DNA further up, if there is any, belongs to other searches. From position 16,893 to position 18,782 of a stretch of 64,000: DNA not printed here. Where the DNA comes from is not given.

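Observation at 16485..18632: Convergent pair: AT-rich Mrr-cat/Hjc-like mini-nuclease and a 529-aa zinc-ribbon plus metallophosphoesterase-like protein with an unknown middle domain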

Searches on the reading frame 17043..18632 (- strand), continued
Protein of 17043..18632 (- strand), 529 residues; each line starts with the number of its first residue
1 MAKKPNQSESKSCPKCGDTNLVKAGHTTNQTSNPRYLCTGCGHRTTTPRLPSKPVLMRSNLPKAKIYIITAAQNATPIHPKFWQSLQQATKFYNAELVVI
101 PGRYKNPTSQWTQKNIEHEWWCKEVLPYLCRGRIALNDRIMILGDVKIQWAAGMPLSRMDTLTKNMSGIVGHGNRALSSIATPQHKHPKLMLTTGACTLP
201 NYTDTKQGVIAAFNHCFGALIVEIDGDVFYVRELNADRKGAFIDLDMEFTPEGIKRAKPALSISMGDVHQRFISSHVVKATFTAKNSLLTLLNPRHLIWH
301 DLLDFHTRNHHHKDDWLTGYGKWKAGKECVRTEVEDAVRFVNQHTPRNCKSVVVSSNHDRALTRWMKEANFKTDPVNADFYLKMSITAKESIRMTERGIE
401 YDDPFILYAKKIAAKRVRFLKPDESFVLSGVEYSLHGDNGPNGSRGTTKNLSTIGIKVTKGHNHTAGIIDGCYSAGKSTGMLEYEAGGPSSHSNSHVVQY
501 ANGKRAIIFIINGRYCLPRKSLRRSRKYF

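Call 27: find_encoding_contigs(protein=P0112, flank=8000, max_places=1)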
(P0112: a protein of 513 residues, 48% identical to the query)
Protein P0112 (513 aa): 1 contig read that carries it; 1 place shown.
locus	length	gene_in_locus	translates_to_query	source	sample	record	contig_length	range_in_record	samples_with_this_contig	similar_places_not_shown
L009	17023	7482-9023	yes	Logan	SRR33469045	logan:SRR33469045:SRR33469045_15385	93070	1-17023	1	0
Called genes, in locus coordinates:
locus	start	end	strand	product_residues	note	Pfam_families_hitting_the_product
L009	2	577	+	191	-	?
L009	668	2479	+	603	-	-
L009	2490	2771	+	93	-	-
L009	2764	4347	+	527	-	-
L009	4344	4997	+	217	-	-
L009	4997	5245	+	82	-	-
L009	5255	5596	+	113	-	-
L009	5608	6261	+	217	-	-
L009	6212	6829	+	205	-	PF01520:Amidase_3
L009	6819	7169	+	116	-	-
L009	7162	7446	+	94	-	-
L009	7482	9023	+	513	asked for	PF03811:Zn_ribbon_InsA (weak)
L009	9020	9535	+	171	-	-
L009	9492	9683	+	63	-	-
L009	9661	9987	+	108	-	-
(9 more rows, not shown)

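Call 30: find_related_loci(query=A1, collection=genome_contigs, flank=10000)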
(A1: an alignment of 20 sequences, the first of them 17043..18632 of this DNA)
Query A1 (529 aa) in genome_contigs; peptide patterns used: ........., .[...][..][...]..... (x = any residue, [..] = any of these).
65 stretches matched a pattern; 37 encode a relative of the query (tblastn E <= 1e-3); 37 distinct loci.
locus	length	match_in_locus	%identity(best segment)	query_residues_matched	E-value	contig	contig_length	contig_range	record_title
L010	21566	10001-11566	76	1-520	0e+0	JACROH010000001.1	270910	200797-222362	MAG: Candidatus Lloydbacteria bacterium isolate NC_groundwater_1956_Pr3_S-0.2um_47_5 scaffold_62052, whole genome shotgu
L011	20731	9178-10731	76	13-529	0e+0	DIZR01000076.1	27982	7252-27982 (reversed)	MAG TPA_asm: Patescibacteria group bacterium UBA6023 UBA6023_contig_2505, whole genome shotgun sequence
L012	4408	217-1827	66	3-523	0e+0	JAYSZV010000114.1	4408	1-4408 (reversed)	MAG: Candidatus Lloydbacteria bacterium isolate GFS_13726 GFS_13726_113, whole genome shotgun sequence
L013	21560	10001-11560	68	4-519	0e+0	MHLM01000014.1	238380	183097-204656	MAG: Candidatus Lloydbacteria bacterium RIFCSPHIGHO2_02_FULL_50_18 rifcsphigho2_02_scaffold_86, whole genome shotgun seq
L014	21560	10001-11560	65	3-519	0e+0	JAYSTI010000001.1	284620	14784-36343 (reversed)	MAG: Candidatus Lloydbacteria bacterium isolate GFS_12411 GFS_12411_0, whole genome shotgun sequence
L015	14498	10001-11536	64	13-519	0e+0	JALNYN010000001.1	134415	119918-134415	MAG: Candidatus Paceibacterota bacterium isolate SO_2017_GW1 bin 180 NODE_937_length_134415_cov_3.997081_OW334_2017, who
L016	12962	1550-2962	69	57-527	0e+0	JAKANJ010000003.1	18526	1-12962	MAG: bacterium isolate WY5.bin66 NODE_4819_length_18526_cov_2.186369, whole genome shotgun sequence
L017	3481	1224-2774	61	13-527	0e+0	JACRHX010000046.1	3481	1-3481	MAG: Parcubacteria group bacterium isolate NC_groundwater_1788_Pr3_B-0.1um_42_9 SR-2_scaffold_141_2838720, whole genome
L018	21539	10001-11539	64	13-519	0e+0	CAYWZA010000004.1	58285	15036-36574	MAG TPA_asm: uncultured Candidatus Saccharibacteria bacterium isolate SRP269290_co7_77 genome assembly, contig: NODE_104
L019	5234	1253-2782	61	13-519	0e+0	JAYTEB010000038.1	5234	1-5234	MAG: Candidatus Lloydbacteria bacterium isolate GFS_1902 GFS_1902_37, whole genome shotgun sequence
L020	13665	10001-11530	61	13-519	0e+0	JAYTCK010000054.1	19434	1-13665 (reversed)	MAG: bacterium isolate GFS_1518 GFS_1518_53, whole genome shotgun sequence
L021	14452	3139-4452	69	83-519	0e+0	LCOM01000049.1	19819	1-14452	MAG: Parcubacteria group bacterium GW2011_GWA2_47_7 UY04_C0049, whole genome shotgun sequence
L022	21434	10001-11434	64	53-526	0e+0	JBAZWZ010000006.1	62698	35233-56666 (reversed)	MAG: Candidatus Paceibacterota bacterium isolate SO_2017_GW1_44 NODE_2584_length_62698_cov_4.120183_OW334_2017, whole ge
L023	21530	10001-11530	58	13-519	0e+0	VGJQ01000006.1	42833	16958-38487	MAG: Candidatus Kaiserbacteria bacterium isolate M_DeepCast_65m_m1_095 M_DeepCast_65m_m1_095_Ga0194120_10001468, whole g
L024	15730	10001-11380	63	58-517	0e+0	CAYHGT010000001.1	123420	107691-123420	MAG TPA_asm: uncultured Candidatus Saccharibacteria bacterium isolate ERP119705_co11_448 genome assembly, contig: NODE_5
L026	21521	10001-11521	47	11-515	8e-152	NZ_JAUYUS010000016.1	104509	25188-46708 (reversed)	MAG: Parvibaculum sp. isolate C9_maxbin.030 C9_k141_1805, whole genome shotgun sequence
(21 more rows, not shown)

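Call 33: search_protein_representatives(protein=window:17043-18632:-)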
Query: 529 residues. Proteins with E-value up to 0.001 (for the whole library): 2071; up to 1e-10: 1741; up to 1e-30: 1002. The best 150 are listed.
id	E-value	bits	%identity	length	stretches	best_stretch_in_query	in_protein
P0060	4.6e-214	728.3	60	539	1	7-519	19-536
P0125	6.6e-123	427.5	46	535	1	64-515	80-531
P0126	4.1e-122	424.8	42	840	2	11-465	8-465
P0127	1.3e-119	416.6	44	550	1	60-515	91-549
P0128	2.1e-117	409.3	40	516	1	11-517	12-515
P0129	6.6e-116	404.4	45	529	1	37-519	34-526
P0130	1.3e-114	400.1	40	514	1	12-515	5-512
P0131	2.9e-112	392.3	40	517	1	64-515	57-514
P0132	4.9e-110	385.0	51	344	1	11-342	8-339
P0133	7.8e-110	384.3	40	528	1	47-513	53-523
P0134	3.0e-108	379.1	37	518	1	9-519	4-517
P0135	3.7e-108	378.8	41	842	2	12-466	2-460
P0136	1.0e-107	377.4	42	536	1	63-515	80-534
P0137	2.4e-107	376.1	44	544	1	62-515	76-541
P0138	4.4e-106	371.9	40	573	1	58-517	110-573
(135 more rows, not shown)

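Call 34: find_related_loci(query=A1, collection=viral_contigs, flank=10000)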
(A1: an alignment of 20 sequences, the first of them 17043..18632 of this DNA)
Query A1 (529 aa) in viral_contigs; peptide patterns used: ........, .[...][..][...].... (x = any residue, [..] = any of these).
339 stretches matched a pattern; 302 encode a relative of the query (tblastn E <= 1e-3); the best 80 are kept; 80 distinct loci.
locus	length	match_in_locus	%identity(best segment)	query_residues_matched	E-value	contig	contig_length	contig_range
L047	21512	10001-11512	54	12-522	4e-180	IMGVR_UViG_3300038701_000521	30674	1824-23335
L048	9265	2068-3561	54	13-517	1e-177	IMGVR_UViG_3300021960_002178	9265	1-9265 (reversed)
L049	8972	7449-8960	54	12-517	2e-175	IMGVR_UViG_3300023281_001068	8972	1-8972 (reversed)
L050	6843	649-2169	54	13-517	1e-174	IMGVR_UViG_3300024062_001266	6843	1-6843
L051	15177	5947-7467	54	13-517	2e-173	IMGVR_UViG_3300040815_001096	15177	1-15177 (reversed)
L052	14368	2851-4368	46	12-515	2e-148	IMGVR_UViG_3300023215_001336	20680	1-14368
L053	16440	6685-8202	46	12-515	2e-148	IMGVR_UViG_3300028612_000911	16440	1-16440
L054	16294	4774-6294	45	11-515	2e-147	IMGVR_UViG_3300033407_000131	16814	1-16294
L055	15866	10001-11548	46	13-517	9e-145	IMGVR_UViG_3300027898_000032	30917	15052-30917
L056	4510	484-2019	43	5-518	5e-143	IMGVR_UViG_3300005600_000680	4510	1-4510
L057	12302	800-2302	45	13-515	1e-140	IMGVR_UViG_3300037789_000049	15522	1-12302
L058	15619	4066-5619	44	13-515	4e-137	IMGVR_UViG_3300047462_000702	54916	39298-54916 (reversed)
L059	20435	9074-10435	47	62-515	2e-133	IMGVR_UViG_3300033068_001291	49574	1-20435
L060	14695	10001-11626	41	7-527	5e-132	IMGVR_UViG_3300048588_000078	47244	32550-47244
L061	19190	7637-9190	42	10-518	4e-131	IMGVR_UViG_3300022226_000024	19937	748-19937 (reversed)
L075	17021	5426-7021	42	3-517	2e-126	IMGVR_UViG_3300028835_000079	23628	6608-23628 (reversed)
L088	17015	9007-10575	40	3-517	5e-123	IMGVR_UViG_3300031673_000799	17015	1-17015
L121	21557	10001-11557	40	13-515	5e-116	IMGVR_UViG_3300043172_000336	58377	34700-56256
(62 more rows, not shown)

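Call 40: search_protein_families(library=phrogs, proteins=[L047:1-1638:-, L047:5911-7224:+, L047:11582-12433:+, L047:14783-15739:-, L047:15760-16761:-, L047:16981-19080:-, L047:19083-21302:-, L026:3189-5921:-, L026:7055-8770:-, L026:16342-17910:+], max_evalue=0.00001)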
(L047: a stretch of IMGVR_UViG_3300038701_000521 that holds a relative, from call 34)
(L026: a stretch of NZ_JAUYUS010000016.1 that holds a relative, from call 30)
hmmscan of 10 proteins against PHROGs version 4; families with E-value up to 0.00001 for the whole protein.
L047:1-1638:- (546 aa): 14 families
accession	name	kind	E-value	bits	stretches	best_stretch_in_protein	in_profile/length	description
phrog_906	-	DNA, RNA and nucleotide metabolism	2.2e-64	219.6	2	237-512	459-732/872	DNA polymerase/primase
phrog_2850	-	unknown function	3.8e-58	198.5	1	307-542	154-386/465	-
phrog_3123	-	unknown function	6.7e-22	78.8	1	279-498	305-546/583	-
phrog_3228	-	DNA, RNA and nucleotide metabolism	5.2e-20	72.3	1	302-505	365-571/766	replicative helicase-primase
phrog_5852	-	DNA, RNA and nucleotide metabolism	4e-18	66.6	1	21-139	104-219/242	DNA polymerase/primase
phrog_2597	-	DNA, RNA and nucleotide metabolism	2e-15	57.4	1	316-471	372-521/747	DNA primase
phrog_239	-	DNA, RNA and nucleotide metabolism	2.1e-15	57.7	1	313-525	360-599/801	DNA primase/helicase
phrog_1156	-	DNA, RNA and nucleotide metabolism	3.9e-15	56.5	1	15-139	23-155/855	DNA primase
phrog_6012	-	DNA, RNA and nucleotide metabolism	9.4e-15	55.8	1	313-512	150-349/447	DNA helicase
phrog_6357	-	unknown function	1.6e-14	54.9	1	301-509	21-211/321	-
phrog_25693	-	unknown function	2e-08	34.3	1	292-504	31-254/405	-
phrog_1284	-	unknown function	4.9e-08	33.7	1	310-469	34-189/306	-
phrog_3022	-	DNA, RNA and nucleotide metabolism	2.6e-07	30.5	1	55-159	74-179/788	DNA primase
phrog_19930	-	DNA, RNA and nucleotide metabolism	3.3e-07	30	0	17-111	22-123/865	DNA polymerase/primase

L047:5911-7224:+ (437 aa): 5 families
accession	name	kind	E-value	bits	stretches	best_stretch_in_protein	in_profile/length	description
phrog_3717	-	head and packaging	3.7e-49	168.6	1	16-233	13-235/277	terminase large subunit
phrog_2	-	head and packaging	3.6e-34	119.6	1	18-424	274-600/807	terminase large subunit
phrog_2472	-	unknown function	6.8e-15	56.2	1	213-416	103-309/324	-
phrog_979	-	head and packaging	3.2e-08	33.7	1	24-161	165-304/642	terminase large subunit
phrog_8711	-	head and packaging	1.2e-07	32.7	1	22-76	22-76/89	terminase large subunit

L047:11582-12433:+ (283 aa): 4 families
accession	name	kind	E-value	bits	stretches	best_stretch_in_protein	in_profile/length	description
phrog_4433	-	unknown function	2.1e-58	199.2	1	2-282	11-310/312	-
phrog_14105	-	unknown function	5e-21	76.1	1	3-167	9-131/297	-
phrog_9215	-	unknown function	2.3e-09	38.3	1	4-69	66-137/268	-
phrog_27197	-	unknown function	7.8e-09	36.9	1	195-283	4-97/97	-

L047:14783-15739:- (318 aa): 1 family
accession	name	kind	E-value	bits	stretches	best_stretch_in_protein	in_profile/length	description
phrog_1328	-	head and packaging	1.5e-87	296.2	1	2-317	4-308/583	major head protein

L047:15760-16761:- (333 aa): 1 family
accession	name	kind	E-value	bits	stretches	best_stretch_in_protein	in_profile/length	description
phrog_3927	-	head and packaging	5.6e-49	168.5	1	7-331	12-339/342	head scaffolding protein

L047:16981-19080:- (699 aa): 3 families
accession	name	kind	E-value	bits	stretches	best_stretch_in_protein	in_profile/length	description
phrog_1216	-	head and packaging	3e-129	433.6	1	4-665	9-658/714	portal protein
phrog_332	-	connector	2.7e-18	66.6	1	49-633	53-548/560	head-tail adaptor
phrog_156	-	head and packaging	5.6e-14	52.5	1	200-681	146-663/681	portal protein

L047:19083-21302:- (739 aa): 1 family
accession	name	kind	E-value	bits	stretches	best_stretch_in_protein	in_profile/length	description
phrog_5880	-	unknown function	8.6e-34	118.2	1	136-715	103-643/661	-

L026:3189-5921:- (910 aa): 3 families
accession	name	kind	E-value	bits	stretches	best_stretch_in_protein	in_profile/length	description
phrog_669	-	lysis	1.5e-52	179.3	2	162-601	251-715/1946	endolysin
phrog_13449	-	other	3.3e-08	34.3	1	743-847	19-116/269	transglycosylase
phrog_28504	-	tail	2.7e-07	30.8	1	725-831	227-329/597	lytic tail fiber protein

L026:7055-8770:- (571 aa): 1 family
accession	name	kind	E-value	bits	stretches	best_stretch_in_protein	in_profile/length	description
phrog_279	-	tail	1.3e-73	249.4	1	4-568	6-488/489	tail sheath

L026:16342-17910:+ (522 aa): 0 families

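Call 41: predict_structure(alignment_id=A1)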
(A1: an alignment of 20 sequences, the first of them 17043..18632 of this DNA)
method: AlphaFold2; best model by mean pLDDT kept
length: 529 residues; sequences in the alignment: 20
mean_pLDDT: 73.7   pTM: 0.75
mean pLDDT of the five models: 73.7, 70.1, 66.4, 66.3, 64.0
residues with pLDDT >= 90: 122; 70-90: 222; 50-70: 87; < 50: 98
segments of 3 or more residues with pLDDT < 50: 1-8, 105-111, 114-117, 149-155, 165-191, 193-216, 438-446, 488-490, 524-529
pLDDT, mean of each block of 10 residues (from residue 1): 46 75 70 75 77 74 90 66 92 92 50 50 81 80 62 50 51 40 39 43 37 56 88 83 93 94 90 91 93 94 74 79 88 93 95 78 73 84 89 90 87 93 81 65 47 61 69 77 61 82 85 87 47
secondary structure, 60 per line:
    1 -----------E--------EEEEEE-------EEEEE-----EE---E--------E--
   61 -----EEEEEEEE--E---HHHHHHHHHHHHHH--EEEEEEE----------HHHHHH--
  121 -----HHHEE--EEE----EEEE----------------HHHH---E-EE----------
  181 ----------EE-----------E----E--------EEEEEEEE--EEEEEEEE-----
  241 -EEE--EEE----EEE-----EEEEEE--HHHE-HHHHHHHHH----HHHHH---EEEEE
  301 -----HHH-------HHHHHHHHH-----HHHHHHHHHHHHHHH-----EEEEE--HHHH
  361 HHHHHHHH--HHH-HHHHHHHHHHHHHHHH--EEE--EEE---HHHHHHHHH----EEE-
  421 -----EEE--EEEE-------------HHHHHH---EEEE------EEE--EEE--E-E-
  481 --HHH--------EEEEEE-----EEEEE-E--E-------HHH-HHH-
elements in order: E21-26 E34-38 E66-73 H80-93 E96-102 H113-118 E133-135 E140-143 H160-163 E218-225 E228-235 E242-244 E247-249 E254-256 E262-267 H275-283 H288-292 E296-300 H316-324 H330-344 E350-354 H357-368 H375-390 E393-395 E398-400 H404-412 E417-419 E426-428 E431-434 H448-453 E457-460 E467-469 E472-474 E494-499 E505-509
